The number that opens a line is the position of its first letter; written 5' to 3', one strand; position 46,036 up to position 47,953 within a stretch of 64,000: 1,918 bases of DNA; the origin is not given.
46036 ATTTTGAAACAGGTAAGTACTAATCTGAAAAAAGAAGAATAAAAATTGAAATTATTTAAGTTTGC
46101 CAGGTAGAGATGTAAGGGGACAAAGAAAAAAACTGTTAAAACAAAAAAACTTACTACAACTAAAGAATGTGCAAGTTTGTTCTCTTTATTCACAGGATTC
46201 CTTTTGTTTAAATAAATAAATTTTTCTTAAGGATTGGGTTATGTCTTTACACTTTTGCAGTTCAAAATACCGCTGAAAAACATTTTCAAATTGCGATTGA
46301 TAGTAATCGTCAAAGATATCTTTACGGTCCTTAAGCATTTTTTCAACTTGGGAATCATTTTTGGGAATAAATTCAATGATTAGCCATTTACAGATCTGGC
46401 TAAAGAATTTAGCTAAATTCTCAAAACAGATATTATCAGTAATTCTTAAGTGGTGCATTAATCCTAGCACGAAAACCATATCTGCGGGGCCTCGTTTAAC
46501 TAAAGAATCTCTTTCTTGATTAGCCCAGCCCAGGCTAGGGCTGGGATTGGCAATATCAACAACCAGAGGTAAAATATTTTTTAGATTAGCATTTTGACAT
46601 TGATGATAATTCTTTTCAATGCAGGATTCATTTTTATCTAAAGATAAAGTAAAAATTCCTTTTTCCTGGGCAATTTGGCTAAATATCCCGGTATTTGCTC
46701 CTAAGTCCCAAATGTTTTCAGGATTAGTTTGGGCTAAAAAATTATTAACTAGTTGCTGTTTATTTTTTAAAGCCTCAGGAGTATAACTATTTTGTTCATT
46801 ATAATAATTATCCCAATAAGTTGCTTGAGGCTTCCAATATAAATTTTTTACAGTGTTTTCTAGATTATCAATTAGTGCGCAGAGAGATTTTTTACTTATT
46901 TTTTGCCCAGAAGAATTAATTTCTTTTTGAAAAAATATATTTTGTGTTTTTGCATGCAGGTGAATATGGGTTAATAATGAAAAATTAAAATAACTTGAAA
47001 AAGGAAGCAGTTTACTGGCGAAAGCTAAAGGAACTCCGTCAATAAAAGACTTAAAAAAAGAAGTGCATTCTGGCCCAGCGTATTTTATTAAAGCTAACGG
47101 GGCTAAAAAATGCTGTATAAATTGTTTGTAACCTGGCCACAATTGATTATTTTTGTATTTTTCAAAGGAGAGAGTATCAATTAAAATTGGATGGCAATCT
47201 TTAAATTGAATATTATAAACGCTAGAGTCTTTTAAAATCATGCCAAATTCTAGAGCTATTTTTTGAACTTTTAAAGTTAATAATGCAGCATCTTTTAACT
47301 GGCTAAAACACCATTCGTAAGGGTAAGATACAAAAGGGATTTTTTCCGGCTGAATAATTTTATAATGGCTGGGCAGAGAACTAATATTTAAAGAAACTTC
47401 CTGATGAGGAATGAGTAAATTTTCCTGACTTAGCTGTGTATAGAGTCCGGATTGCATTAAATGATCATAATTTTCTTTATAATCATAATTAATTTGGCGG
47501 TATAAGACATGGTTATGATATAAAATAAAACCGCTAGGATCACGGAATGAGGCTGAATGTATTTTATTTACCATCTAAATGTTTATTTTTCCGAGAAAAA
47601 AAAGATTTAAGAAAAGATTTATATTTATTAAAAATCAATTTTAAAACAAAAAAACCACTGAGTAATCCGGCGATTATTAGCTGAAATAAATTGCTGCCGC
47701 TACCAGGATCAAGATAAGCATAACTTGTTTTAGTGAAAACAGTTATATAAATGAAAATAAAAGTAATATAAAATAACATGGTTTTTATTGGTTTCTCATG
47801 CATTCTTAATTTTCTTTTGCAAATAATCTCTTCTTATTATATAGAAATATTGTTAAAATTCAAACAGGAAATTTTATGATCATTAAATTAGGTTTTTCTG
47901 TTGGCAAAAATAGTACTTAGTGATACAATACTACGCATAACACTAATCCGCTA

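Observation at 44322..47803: Minus-strand operon: LtaS-family transferase + kinase-like/methyltransferase fusion + small membrane protein — candidate phospho-headgroup envelope-decoration module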

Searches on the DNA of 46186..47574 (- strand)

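Call 60: search_dna_similar(query=L083:8700-12050:+, collection=plasmids, mode=near, max_rows=60)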
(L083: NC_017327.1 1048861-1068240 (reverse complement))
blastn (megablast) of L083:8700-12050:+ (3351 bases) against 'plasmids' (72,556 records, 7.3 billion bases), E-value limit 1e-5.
Records with a match: 61; places in all: 65; records where one place covers at least 80% of the query: 61.
Best place of each record, by identity: >=99% 19; 95-99% 38; 90-95% 1; 80-90% 3.
By first word of the organism name: Sinorhizobium 57; Rhizobium 3; Ensifer 1.
By predicted mobility (MOB-suite, as given by PLSDB): conjugative 60; non-mobilizable 1.
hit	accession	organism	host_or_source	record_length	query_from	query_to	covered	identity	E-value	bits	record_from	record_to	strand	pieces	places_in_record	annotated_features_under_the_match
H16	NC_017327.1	Sinorhizobium meliloti SM11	-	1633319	1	3351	100%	100.0%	0e+0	6189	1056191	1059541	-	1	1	none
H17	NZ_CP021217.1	Sinorhizobium meliloti RU11/001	-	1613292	1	3351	100%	100.0%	0e+0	6189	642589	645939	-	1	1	none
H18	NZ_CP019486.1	Sinorhizobium meliloti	alfalfa,single cell,nitrogen fixing ...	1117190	1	3351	100%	99.9%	0e+0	6178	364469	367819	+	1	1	record has no annotation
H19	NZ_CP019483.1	Sinorhizobium meliloti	alfalfa,whole organism,alfalfa nodule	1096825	1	3351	100%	99.9%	0e+0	6178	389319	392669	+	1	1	record has no annotation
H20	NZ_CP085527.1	Sinorhizobium meliloti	Medicago,cell culture,lupulina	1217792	1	3351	100%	99.9%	0e+0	6172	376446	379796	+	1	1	none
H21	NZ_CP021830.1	Sinorhizobium meliloti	Medicago truncatula,Single Cell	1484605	1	3351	100%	99.9%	0e+0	6167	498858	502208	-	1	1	record has no annotation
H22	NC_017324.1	Sinorhizobium meliloti BL225C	-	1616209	1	3351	100%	99.9%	0e+0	6161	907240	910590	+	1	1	none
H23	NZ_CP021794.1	Sinorhizobium meliloti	Medicago sativa,Single Cell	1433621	1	3351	100%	99.9%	0e+0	6161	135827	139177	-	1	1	none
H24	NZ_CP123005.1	Sinorhizobium meliloti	Medicago sativa,cell culture,nodules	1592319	1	3351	100%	99.9%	0e+0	6161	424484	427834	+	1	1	none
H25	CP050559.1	Sinorhizobium meliloti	Melilotus officinalis,cell culture,root ...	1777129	1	3351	100%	99.9%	0e+0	6159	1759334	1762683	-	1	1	noeB: nodulation protein NoeB | hypothetical protein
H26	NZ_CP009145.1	Sinorhizobium meliloti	Medicago orbicularis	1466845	1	3351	100%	99.8%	0e+0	6156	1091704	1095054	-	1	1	none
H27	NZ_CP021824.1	Sinorhizobium meliloti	Medicago truncatula,Single Cell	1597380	1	3351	100%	99.8%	0e+0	6156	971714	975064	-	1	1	none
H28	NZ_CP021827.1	Sinorhizobium meliloti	Medicago truncatula,Single Cell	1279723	1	3351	100%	99.8%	0e+0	6156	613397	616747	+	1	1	record has no annotation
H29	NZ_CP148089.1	Sinorhizobium meliloti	Medicago sativa,cell culture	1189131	1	3351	100%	99.8%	0e+0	6156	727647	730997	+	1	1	record has no annotation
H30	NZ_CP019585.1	Sinorhizobium meliloti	Medicago arborea,tissue sample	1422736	1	3351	100%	99.8%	0e+0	6150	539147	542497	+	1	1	record has no annotation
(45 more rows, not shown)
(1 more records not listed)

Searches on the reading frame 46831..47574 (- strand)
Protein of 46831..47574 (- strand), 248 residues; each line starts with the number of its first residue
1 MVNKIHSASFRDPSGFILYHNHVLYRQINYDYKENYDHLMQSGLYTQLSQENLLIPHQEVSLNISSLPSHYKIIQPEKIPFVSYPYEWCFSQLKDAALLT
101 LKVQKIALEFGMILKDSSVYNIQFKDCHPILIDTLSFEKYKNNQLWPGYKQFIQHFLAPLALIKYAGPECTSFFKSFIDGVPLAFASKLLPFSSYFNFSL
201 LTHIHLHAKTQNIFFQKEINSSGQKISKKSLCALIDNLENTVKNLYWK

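Call 32: search_solved_structures(query=A3, max_evalue=10, show_alignments=3)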
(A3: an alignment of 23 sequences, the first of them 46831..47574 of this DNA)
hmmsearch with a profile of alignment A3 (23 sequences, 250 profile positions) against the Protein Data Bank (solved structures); distinct sequences matched with E-value up to 10: 0.

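Call 37: predict_structure(alignment_id=A3)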
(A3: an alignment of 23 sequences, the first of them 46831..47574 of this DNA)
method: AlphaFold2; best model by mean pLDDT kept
length: 248 residues; sequences in the alignment: 23
mean_pLDDT: 84.5   pTM: 0.84
mean pLDDT of the five models: 84.5, 82.6, 82.3, 82.2, 80.9
residues with pLDDT >= 90: 116; 70-90: 97; 50-70: 25; < 50: 10
segments of 3 or more residues with pLDDT < 50: 1-10
pLDDT, mean of each block of 10 residues (from residue 1): 40 80 90 96 98 96 74 91 87 96 97 94 93 94 87 92 83 75 86 70 75 66 76 92 85
secondary structure, 60 per line:
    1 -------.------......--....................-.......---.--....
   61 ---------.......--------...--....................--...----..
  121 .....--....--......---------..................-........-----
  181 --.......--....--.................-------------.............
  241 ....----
elements in order: E15-20 E23-29 H30-42 H44-50 E57-60 E70-76 H90-109 E112-114 E122-125 E128-131 E137-139 H149-166 H168-175 H183-189 H192-195 H198-214 H228-244

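Call 39: fold_search(model_id=the predicted structure, library=pdb)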
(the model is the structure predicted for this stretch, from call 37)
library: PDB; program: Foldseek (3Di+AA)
matches with E <= 10: 1990; with E <= 0.001: 64
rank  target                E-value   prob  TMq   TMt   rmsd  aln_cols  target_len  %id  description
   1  4y0x                  1.0e-04  1.00  0.34  0.28  11.2       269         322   11  Crystal structure of the S/T protein kinase PknG from Mycobacterium tuberculosis in complex with ADP (released 2015-05-20)
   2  9av6                  1.6e-04  1.00  0.43  0.35  14.5       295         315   12  Crystal structure of CMGC family protein kinase from Trichomonas vaginalis (Apo) (released 2024-03-13)
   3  6fd3                  2.8e-04  1.00  0.38  0.33  14.9       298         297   11  Thiophosphorylated PAK3 kinase domain (released 2018-01-03)
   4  3ndm_C                3.4e-04  0.99  0.36  0.27  13.8       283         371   12  Crystal structure of Rho-Associated Protein Kinase (ROCK1) with a potent isoquinolone derivative (released 2010-12-08)
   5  5ouu_A                3.6e-04  1.00  0.40  0.32   4.6       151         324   12  The crystal structure of CK2alpha in complex with compound 22 (released 2018-02-28)
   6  6sui                  3.6e-04  1.00  0.39  0.31  12.7       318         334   10  AMICOUMACIN KINASE AMIN (released 2020-07-22)
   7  10dj_A                3.6e-04  0.99  0.36  0.34  13.2       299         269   10  Fyn Kinase Domain-Saracatinib Complex Structure (released 2026-03-18)
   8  6ilz_C                3.8e-04  1.00  0.39  0.32   5.4       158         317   13  Crystal structure of PKCiota in complex with inhibitor (released 2019-06-26)
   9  4o0t_A                4.0e-04  1.00  0.39  0.34  12.8       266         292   10  Back pocket flexibility provides group-II PAK selectivity for type 1 kinase inhibitors (released 2014-02-12)
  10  9jcu_C                4.3e-04  1.00  0.42  0.30  12.8       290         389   12  Compound bound to ROCK2 kinase domain (released 2025-09-03)
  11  6qy8_A                4.5e-04  1.00  0.42  0.34  14.2       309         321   12  Human CSNK2A2 bound to ERB-041 (released 2020-03-25)
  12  10dj_B                4.5e-04  1.00  0.41  0.37  12.7       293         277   11  Fyn Kinase Domain-Saracatinib Complex Structure (released 2026-03-18)
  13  9tfy_A                4.8e-04  1.00  0.44  0.34  12.3       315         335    9  Arabidopsis thaliana Casein Kinase 2 (CK2) alpha1 - beta1 complex bound to inositol hexakisphosphate (InsP6) (released 2025-12-17)
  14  1qpd                  4.8e-04  1.00  0.39  0.36  11.8       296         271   13  STRUCTURAL ANALYSIS OF THE LYMPHOCYTE-SPECIFIC KINASE LCK IN COMPLEX WITH NON-SELECTIVE AND SRC FAMILY SELECTIVE KINASE  (released 2000-05-24)
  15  3lck                  4.8e-04  0.99  0.36  0.33  11.6       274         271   12  THE KINASE DOMAIN OF HUMAN LYMPHOCYTE KINASE (LCK), ACTIVATED FORM (AUTO-PHOSPHORYLATED ON TYR394) (released 1997-12-03)
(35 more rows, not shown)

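Call 62: search_protein_representatives(alignment_id=A3)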
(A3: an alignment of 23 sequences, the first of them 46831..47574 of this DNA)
Query: 23 sequences, 250 profile positions. Proteins with E-value up to 0.001 (for the whole library): 4712; up to 1e-10: 3437; up to 1e-30: 1277. The best 150 are listed.
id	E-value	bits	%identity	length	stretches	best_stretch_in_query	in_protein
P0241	1.0e-118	411.6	-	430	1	7-250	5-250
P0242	3.1e-112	390.5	-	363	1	5-250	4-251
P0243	2.5e-109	380.9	-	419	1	3-250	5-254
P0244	3.0e-109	380.6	-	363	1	6-250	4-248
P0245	1.9e-108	378.0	-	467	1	6-250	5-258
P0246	8.8e-107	372.6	-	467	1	8-250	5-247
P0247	2.1e-105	368.0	-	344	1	7-248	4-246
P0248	2.3e-105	368.0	-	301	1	1-250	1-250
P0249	9.0e-105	366.0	-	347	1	5-242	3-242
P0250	3.9e-102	357.3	-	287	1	26-250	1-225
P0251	5.9e-102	356.8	-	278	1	7-250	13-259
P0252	6.3e-102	356.7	-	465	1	4-250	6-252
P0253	1.8e-101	355.2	-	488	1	5-250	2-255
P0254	1.1e-100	352.6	-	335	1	12-250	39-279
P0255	1.2e-100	352.4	-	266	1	3-250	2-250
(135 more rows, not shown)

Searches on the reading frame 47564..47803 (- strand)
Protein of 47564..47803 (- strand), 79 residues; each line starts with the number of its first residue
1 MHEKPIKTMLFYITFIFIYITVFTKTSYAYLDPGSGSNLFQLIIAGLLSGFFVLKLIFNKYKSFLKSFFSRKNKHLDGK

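Call 4: search_protein_families(library=pfam, proteins=[window:47564-47803:-], max_evalue=1)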
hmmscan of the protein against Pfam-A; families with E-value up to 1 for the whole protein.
window:47564-47803:- (79 aa): 0 families

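Call 5: search_protein_families(library=ncbifam, proteins=[window:47564-47803:-], max_evalue=1)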
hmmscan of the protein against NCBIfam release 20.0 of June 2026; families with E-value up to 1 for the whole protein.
window:47564-47803:- (79 aa): 0 families

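Call 49: search_protein_families(library=padloc, proteins=[window:47564-47803:-], max_evalue=0.1)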
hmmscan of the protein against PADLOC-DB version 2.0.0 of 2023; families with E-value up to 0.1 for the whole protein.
window:47564-47803:- (79 aa): 0 families

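Call 83: find_homologous_proteins(query=A5, max_evalue=0.001)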
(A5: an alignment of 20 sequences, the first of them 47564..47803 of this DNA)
Query A5 (20 sequences) (79 aa, profile of the alignment): 7957 proteins with E <= 0.001 among 8000 candidates; the best 120 are listed.
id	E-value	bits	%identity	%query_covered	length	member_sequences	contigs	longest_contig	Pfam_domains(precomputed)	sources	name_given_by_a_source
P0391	7.0e-28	114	42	96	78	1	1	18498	-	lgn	-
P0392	9.0e-27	110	38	87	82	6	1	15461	-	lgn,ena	-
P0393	2.3e-26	109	50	73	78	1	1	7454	-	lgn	-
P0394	2.9e-26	109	39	94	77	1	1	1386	-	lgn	-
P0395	3.9e-26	108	48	68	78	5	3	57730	-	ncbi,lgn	-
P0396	3.9e-26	108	54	80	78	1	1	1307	-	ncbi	-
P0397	6.8e-26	107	51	89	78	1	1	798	-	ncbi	-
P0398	1.1e-25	107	52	71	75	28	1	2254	-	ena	-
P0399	1.2e-25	107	42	81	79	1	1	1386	-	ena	-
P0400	1.2e-25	107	53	73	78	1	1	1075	-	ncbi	-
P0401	1.3e-25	107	44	86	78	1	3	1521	-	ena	-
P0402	1.5e-25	106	45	71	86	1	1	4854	-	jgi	-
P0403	1.6e-25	106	52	68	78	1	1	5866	-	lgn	-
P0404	1.9e-25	106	53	73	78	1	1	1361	-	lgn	-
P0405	2.1e-25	106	46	61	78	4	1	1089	-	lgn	-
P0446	4.2e-24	102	-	-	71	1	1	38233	-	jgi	jgi:hypothetical protein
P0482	1.2e-23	100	41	65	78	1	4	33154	-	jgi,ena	-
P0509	2.6e-23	99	43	71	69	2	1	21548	-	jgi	jgi:hypothetical protein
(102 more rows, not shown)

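Call 84: find_encoding_contigs(protein=P0446, flank=5000, max_places=1)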
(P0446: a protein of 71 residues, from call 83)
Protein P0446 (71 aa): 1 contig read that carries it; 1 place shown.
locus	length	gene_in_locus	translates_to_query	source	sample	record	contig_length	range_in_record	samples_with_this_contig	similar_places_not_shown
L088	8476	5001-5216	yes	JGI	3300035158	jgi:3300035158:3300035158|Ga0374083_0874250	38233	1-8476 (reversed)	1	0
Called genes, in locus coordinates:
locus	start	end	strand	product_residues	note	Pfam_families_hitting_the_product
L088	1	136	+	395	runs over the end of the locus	PF09594:GT87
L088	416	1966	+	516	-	-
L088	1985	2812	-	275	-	PF01149:Fapy_DNA_glyco, PF06831:H2TH, PF06827:zf-FPG_IleRS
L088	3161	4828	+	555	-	-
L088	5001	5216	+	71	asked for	-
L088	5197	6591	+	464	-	-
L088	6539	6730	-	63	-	-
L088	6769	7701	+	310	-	PF00551:Formyl_trans_N, PF02911:Formyl_trans_C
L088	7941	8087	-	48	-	-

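Call 85: find_encoding_contigs(protein=P0482, flank=5000, max_places=1)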
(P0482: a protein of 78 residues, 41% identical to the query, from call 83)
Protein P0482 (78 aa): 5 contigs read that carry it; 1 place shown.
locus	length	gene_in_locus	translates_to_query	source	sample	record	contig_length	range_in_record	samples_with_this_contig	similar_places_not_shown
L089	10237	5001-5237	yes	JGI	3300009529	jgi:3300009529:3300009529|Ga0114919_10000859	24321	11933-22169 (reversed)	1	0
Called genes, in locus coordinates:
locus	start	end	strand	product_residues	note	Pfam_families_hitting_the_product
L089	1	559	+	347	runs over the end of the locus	PF13524:Glyco_trans_1_2 (weak)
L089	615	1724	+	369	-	PF01041:DegT_DnrJ_EryC1, PF00266:Aminotran_5 (faint), PF01212:Beta_elim_lyase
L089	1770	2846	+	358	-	PF01041:DegT_DnrJ_EryC1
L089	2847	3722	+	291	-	PF13847:Methyltransf_31 (faint), PF08241:Methyltransf_11, PF13649:Methyltransf_25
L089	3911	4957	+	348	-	PF13439:Glyco_transf_4 (weak), PF13579:Glyco_trans_4_4 (faint), PF00534:Glycos_transf_1, PF13692:Glyco_trans_1_4, PF13524:Glyco_trans_1_2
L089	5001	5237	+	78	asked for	-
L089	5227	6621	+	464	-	-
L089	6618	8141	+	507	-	-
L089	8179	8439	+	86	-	-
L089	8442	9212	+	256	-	PF13489:Methyltransf_23, PF01209:Ubie_methyltran (weak), PF08241:Methyltransf_11, PF08242:Methyltransf_12 (weak), PF13649:Methyltransf_25, PF13847:Methyltransf_31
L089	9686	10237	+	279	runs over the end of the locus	PF00534:Glycos_transf_1, PF13692:Glyco_trans_1_4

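Call 86: find_encoding_contigs(protein=P0509, flank=5000, max_places=1)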
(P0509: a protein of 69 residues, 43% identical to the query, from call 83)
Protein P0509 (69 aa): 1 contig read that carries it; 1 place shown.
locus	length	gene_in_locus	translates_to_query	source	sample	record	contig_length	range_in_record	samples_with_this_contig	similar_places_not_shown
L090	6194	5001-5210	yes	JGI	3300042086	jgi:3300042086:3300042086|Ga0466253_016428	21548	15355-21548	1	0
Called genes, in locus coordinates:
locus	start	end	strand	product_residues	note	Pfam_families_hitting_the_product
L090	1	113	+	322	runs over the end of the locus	PF00535:Glycos_transf_2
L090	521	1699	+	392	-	-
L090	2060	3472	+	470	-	PF13439:Glyco_transf_4, PF13579:Glyco_trans_4_4, PF20706:GT4-conflict, PF00534:Glycos_transf_1, PF13692:Glyco_trans_1_4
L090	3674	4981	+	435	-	PF00005:ABC_tran, PF13304:AAA_21 (faint), PF14524:Wzt_C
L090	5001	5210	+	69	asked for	-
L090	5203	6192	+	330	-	?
